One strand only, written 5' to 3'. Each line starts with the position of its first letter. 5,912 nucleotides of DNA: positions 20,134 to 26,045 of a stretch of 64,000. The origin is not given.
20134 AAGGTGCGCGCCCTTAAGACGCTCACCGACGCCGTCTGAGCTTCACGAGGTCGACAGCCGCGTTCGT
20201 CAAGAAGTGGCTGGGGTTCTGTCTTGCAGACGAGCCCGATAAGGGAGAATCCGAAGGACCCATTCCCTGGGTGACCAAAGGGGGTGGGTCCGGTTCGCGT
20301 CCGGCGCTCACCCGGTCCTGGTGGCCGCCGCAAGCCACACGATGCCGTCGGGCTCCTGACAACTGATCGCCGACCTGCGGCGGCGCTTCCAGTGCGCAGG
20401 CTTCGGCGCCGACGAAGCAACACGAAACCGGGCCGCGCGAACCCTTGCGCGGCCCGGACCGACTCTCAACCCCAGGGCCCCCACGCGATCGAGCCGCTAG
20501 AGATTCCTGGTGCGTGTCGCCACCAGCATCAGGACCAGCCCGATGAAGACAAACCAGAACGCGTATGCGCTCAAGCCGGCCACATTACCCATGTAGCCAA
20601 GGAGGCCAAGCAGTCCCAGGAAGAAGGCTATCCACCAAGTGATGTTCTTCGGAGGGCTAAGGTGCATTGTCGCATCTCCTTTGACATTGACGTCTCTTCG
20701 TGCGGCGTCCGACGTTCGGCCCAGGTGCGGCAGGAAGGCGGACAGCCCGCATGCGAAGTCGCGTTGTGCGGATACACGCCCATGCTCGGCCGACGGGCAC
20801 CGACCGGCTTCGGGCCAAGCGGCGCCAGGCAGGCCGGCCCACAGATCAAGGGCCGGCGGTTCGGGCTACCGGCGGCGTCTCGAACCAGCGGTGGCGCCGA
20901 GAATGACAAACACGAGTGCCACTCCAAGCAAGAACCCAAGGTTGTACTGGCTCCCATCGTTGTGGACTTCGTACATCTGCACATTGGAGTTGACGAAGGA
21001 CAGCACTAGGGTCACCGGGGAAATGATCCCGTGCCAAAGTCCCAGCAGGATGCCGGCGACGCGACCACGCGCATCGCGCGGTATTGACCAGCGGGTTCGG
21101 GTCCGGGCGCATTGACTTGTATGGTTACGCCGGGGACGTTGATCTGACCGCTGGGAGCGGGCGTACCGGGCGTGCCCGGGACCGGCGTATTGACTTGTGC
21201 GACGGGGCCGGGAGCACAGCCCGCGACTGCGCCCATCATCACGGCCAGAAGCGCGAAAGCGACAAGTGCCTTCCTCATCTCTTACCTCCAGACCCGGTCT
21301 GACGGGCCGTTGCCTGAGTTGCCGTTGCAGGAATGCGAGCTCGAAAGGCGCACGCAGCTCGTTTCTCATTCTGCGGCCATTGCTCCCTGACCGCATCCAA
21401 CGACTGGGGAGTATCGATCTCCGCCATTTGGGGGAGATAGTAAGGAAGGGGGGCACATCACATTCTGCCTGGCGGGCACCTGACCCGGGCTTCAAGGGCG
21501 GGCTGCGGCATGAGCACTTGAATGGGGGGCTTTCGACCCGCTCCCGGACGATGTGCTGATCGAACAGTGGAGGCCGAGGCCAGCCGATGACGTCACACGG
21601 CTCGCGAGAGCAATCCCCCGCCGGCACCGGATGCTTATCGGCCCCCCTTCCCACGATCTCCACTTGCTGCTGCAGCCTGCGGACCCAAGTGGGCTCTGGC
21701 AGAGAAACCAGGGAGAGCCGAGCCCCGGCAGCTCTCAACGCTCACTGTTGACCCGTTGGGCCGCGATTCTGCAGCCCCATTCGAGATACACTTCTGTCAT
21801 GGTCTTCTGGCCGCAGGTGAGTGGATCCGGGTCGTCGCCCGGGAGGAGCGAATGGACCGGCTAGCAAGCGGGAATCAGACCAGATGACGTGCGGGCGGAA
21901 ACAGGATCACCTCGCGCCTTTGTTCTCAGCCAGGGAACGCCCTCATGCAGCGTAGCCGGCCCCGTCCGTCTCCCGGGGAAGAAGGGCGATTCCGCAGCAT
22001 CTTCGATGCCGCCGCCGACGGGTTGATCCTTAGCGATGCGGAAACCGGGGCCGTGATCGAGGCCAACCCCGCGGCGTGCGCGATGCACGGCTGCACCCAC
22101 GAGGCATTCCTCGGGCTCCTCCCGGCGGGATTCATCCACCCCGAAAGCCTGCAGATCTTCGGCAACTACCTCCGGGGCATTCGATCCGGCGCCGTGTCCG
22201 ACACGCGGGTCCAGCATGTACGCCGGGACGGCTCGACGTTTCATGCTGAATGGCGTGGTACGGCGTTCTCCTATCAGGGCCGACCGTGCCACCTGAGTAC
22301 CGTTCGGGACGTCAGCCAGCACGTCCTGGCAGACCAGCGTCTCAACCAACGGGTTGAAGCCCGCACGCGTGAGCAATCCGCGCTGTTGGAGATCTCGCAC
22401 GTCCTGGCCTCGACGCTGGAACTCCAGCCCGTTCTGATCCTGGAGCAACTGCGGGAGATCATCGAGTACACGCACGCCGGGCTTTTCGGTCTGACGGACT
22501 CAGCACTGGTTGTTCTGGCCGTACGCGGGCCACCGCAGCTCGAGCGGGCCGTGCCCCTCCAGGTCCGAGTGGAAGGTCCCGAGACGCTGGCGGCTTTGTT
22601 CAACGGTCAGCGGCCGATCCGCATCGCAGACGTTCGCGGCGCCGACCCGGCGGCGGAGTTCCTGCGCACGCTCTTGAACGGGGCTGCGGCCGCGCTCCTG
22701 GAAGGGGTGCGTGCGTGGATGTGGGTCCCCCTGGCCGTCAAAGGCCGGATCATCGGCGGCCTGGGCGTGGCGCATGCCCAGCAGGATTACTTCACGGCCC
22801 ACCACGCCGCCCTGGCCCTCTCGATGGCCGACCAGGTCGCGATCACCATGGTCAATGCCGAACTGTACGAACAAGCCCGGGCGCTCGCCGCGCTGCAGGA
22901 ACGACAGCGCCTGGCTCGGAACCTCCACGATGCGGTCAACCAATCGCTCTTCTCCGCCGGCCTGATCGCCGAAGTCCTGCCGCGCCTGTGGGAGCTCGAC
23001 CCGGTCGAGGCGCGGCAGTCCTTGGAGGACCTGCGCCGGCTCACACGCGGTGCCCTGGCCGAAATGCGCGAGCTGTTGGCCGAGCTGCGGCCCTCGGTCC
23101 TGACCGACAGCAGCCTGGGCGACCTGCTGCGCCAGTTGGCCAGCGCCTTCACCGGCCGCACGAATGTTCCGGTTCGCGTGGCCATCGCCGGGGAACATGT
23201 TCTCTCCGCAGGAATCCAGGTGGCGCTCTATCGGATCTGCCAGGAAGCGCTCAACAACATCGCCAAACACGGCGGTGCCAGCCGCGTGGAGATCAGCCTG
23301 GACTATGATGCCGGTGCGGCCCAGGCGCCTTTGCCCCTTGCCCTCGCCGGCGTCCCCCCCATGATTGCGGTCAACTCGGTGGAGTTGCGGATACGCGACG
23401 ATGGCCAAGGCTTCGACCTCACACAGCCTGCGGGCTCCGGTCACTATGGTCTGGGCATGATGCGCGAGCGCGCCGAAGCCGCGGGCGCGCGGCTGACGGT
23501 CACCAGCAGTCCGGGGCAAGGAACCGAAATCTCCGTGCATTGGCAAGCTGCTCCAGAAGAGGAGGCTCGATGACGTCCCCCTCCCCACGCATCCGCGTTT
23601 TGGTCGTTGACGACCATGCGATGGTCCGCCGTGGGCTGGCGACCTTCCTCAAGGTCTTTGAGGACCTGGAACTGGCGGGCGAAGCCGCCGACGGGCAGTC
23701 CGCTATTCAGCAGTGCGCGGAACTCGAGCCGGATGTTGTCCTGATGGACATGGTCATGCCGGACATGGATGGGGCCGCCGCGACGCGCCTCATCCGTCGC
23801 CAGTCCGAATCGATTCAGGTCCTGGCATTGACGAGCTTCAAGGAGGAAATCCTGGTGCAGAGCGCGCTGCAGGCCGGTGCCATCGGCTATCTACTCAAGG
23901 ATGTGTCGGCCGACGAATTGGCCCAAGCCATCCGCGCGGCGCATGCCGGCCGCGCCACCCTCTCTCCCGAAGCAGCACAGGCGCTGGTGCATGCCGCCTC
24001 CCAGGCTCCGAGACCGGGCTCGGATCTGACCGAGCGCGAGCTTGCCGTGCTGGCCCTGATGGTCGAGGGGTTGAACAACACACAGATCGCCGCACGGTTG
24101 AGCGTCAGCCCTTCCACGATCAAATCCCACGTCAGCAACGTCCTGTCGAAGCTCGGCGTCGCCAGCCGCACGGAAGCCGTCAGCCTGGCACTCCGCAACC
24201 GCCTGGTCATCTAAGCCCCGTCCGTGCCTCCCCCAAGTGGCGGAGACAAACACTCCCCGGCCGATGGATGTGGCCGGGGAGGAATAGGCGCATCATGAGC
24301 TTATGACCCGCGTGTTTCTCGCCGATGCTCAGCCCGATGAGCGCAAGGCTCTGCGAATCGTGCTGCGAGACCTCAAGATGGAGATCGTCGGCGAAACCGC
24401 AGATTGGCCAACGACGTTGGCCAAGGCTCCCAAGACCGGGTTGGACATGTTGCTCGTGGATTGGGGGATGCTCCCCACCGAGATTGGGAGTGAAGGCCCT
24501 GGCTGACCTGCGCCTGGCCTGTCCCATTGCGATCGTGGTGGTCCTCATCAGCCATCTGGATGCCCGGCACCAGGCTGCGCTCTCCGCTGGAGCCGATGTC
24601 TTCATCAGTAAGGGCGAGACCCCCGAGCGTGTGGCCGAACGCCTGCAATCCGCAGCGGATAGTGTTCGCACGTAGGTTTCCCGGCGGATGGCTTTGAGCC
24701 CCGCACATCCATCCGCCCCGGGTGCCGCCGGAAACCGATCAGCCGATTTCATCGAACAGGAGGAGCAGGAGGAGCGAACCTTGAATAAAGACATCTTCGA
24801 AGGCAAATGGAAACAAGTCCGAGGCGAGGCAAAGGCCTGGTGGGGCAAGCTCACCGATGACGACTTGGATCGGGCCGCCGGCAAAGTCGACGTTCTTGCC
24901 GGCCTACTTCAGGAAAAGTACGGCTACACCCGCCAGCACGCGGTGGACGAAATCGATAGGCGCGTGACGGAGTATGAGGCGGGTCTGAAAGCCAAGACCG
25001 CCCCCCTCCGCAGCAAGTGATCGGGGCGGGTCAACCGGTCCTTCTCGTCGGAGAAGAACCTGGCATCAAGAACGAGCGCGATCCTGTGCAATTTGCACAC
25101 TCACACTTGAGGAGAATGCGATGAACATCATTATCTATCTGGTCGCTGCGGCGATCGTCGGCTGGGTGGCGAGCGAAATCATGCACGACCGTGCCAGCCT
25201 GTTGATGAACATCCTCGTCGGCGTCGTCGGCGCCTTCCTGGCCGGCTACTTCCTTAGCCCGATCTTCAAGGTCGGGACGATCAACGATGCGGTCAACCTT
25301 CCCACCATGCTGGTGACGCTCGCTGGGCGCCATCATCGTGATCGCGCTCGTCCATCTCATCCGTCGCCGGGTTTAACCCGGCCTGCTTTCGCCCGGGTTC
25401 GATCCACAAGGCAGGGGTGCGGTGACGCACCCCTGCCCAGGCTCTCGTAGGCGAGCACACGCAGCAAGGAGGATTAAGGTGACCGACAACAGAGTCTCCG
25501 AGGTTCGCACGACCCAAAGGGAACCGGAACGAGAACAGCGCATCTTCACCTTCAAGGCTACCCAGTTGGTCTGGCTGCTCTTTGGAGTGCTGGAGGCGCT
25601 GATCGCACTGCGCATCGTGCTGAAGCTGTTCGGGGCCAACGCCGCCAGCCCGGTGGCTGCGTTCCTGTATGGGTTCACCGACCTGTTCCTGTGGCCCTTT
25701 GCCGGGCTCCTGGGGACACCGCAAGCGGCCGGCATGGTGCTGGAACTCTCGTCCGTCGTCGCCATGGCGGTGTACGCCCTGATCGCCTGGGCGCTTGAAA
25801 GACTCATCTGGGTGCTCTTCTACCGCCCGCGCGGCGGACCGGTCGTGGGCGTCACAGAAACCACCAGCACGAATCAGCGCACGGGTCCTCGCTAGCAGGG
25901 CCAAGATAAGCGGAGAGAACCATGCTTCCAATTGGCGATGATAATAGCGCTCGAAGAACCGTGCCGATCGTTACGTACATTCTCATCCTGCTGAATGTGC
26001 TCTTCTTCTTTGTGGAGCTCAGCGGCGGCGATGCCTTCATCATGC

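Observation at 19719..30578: Five copies of a 60-75 nt intergenic repeat: conserved 18-nt box plus a 10-bp GC hairpin with a conserved loop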

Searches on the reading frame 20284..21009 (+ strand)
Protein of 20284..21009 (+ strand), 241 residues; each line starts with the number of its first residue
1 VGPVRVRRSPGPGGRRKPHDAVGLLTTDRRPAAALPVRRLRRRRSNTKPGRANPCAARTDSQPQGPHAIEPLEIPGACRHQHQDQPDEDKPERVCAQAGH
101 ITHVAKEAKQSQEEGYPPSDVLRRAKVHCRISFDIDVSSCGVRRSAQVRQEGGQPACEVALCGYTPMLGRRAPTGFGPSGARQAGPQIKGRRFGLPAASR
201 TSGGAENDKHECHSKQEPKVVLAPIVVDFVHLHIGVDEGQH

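Call 16: search_protein_families(library=pfam, proteins=[window:20284-21009:+], max_evalue=0.01)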
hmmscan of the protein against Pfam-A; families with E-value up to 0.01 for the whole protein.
window:20284-21009:+ (241 aa): 0 families

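Call 61: search_protein_families(library=pfam, max_evalue=0.001, proteins=[window:20284-21009:+])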
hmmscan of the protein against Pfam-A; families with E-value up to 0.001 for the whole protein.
window:20284-21009:+ (241 aa): 0 families

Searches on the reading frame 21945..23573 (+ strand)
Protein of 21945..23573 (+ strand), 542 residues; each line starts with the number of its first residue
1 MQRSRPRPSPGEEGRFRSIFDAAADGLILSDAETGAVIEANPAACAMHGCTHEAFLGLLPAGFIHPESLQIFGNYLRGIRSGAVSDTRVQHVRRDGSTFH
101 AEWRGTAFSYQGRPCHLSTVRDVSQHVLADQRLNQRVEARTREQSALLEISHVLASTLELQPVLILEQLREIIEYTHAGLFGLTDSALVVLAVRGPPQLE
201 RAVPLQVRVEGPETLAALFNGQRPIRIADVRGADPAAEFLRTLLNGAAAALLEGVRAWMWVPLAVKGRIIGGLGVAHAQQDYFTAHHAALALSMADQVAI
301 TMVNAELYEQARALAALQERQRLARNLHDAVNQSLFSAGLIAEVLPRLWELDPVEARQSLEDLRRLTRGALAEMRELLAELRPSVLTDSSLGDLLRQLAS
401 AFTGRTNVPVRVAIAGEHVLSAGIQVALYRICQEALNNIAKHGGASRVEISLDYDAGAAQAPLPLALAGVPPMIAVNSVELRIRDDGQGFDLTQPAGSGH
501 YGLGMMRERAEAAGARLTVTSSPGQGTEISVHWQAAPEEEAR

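Call 16: search_protein_families(library=pfam, proteins=[window:21945-23573:+], max_evalue=0.01)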
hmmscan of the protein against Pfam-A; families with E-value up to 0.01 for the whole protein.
window:21945-23573:+ (542 aa): 9 families
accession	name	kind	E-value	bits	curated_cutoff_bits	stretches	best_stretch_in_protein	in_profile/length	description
PF07730.19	HisKA_3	-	1.6e-17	64.2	24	1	319-386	1-68/68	Histidine kinase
PF02518.31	HATPase_c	-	7.4e-11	42.9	26.4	1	425-534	3-108/111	Histidine kinase-, DNA gyrase B-, and HSP90-like ATPase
PF01590.32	GAF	-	9.4e-10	39.6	22.4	1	165-301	9-132/133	GAF domain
PF13426.13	PAS_9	-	1.1e-09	38.9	27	1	25-125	2-103/103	PAS domain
PF13188.13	PAS_8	-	2e-09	37.4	21.8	1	15-57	2-40/65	PAS domain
PF13185.12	GAF_2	-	2.8e-08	34.5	28.6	1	165-302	11-135/136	GAF domain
PF00989.32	PAS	-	6.1e-07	29.9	22.6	1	15-122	2-112/113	PAS fold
PF08447.18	PAS_3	-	2.2e-05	25.1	25.6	1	38-120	2-88/89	PAS fold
PF08448.16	PAS_4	-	0.0036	18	23.1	0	21-124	2-106/110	PAS fold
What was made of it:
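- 21945..23573 (+): Sensor histidine kinase with PAS-GAF-HisKA_3-HATPase domains. It is part of the candidate regulatory pair. Pfam (call 16).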

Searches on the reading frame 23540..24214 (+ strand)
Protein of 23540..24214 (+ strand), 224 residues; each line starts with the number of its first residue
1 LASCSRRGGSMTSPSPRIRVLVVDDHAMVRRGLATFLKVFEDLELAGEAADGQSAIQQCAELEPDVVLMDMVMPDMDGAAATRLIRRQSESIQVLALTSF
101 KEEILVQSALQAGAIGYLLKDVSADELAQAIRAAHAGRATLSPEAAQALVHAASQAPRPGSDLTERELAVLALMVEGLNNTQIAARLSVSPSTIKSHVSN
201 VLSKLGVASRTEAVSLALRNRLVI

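Call 16: search_protein_families(library=pfam, proteins=[window:23540-24214:+], max_evalue=0.01)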
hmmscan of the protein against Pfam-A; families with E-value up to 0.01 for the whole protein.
window:23540-24214:+ (224 aa): 9 families
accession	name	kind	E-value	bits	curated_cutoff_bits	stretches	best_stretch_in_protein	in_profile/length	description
PF00072.30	Response_reg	-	8.6e-29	100.4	30.2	1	20-132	1-111/111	Response regulator receiver domain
PF00196.25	GerE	-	2.3e-20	72.4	23.5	1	162-217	2-57/57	Bacterial regulatory proteins, luxR family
PF08281.18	Sigma70_r4_2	-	4.3e-06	26.7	25.7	1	163-205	11-54/54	Sigma-70, region 4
PF04545.22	Sigma70_r4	-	0.00027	20.8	24.1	1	162-205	4-48/50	Sigma-70, region 4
PF13384.12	HTH_23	-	0.00042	20.5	24.6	1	165-196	4-36/50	Homeodomain-like domain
PF13936.12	HTH_38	-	0.0018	18.4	27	1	172-195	15-38/44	Helix-turn-helix domain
PF13412.12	HTH_24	-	0.0036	17.3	21.9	1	177-200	17-40/48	Winged helix-turn-helix DNA-binding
PF13551.12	HTH_29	-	0.0064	17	28.1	0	169-195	3-30/64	Winged helix-turn helix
PF14493.12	HTH_40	-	0.009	16.7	27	0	171-203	6-38/89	Helix-turn-helix domain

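Call 65: search_solved_structures(query=window:23540-24214:+, max_evalue=1e-10)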
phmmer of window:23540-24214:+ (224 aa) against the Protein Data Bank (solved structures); distinct sequences matched with E-value up to 1e-10: 54.
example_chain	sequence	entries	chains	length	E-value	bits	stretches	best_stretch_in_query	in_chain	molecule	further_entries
7ve6_A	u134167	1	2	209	1.9e-46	161.6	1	18-223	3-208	Response regulator protein VraR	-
4gvp_A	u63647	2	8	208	2.3e-46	161.4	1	18-223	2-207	Response regulator protein vraR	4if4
5hev_A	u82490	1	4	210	3.1e-46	161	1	18-223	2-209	Response regulator protein VraR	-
4yn8_A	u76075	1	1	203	4.3e-39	137.7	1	14-223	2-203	Response regulator ChrA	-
3c3w_A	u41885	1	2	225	1.5e-35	126.1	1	18-217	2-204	TWO COMPONENT TRANSCRIPTIONAL REGULATORY PROTEIN DEVR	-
1a04_A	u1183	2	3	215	1e-34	123.4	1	19-216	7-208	NITRATE/NITRITE RESPONSE REGULATOR PROTEIN NARL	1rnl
4ldz_A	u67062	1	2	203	1e-29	107.1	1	17-216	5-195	Transcriptional regulatory protein DesR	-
4hye_A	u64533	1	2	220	2.3e-29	106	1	11-218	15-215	Response regulator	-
4zmr_A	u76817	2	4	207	5.4e-29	104.8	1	17-218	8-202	Response regulator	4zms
3eul_A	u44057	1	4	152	1.1e-21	80.9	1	11-146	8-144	POSSIBLE NITRATE/NITRITE RESPONSE TRANSCRIPTIONAL REGULATORY PROTEIN NARL (DNA-binding res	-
3cz5_A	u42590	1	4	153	1.1e-20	77.7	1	18-151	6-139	Two-component response regulator, LuxR family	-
5f64_A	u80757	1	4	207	1e-19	74.5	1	18-222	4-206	Positive transcription regulator EvgA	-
8zwn_A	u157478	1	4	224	1.5e-19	74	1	19-222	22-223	DNA-binding transcriptional activator EvgA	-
6ekg_Y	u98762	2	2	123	3.5e-19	72.8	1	18-129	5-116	Chemotaxis protein CheY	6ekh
7od9_B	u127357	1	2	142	4.9e-19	72.3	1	18-129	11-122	Response regulator receiver protein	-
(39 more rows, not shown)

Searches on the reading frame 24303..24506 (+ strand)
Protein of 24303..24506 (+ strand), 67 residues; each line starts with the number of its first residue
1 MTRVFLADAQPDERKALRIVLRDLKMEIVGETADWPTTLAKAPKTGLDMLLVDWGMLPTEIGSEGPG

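Call 16: search_protein_families(library=pfam, proteins=[window:24303-24506:+], max_evalue=0.01)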
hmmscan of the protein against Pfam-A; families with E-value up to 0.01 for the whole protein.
window:24303-24506:+ (67 aa): 1 family
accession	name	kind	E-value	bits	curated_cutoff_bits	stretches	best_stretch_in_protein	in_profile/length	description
PF00072.30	Response_reg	-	0.00033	21.2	30.2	1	4-56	1-52/111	Response regulator receiver domain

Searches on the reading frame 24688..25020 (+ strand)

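Call 16: search_protein_families(library=pfam, proteins=[window:24688-25020:+], max_evalue=0.01)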
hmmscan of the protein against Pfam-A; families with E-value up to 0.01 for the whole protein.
window:24688-25020:+ (110 aa): 2 families
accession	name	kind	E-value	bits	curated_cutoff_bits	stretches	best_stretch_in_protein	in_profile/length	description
PF05532.17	CsbD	-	1.6e-16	60.4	40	1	35-85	1-51/53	CsbD-like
PF21831.1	DUF6891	-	0.0027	18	27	1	19-96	31-109/189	Domain of unknown function (DUF6891)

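Call 71: search_protein_families(library=ncbifam, max_evalue=0.001, proteins=[window:24688-25020:+])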
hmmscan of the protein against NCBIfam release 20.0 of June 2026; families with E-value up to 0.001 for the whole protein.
window:24688-25020:+ (110 aa): 1 family
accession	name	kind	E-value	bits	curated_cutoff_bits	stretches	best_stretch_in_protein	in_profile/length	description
NF007748.0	PRK10428.1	equivalog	2e-17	63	113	1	32-91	1-60/69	hypothetical protein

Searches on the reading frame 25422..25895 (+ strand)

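Call 17: search_protein_families(library=pfam, proteins=[window:25422-25895:+], max_evalue=0.01)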
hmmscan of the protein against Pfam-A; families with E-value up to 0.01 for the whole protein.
window:25422-25895:+ (157 aa): 1 family
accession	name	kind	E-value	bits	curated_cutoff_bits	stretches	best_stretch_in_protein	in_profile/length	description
PF02325.22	YGGT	-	7.3e-08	33.2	27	1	53-122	3-67/70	YGGT family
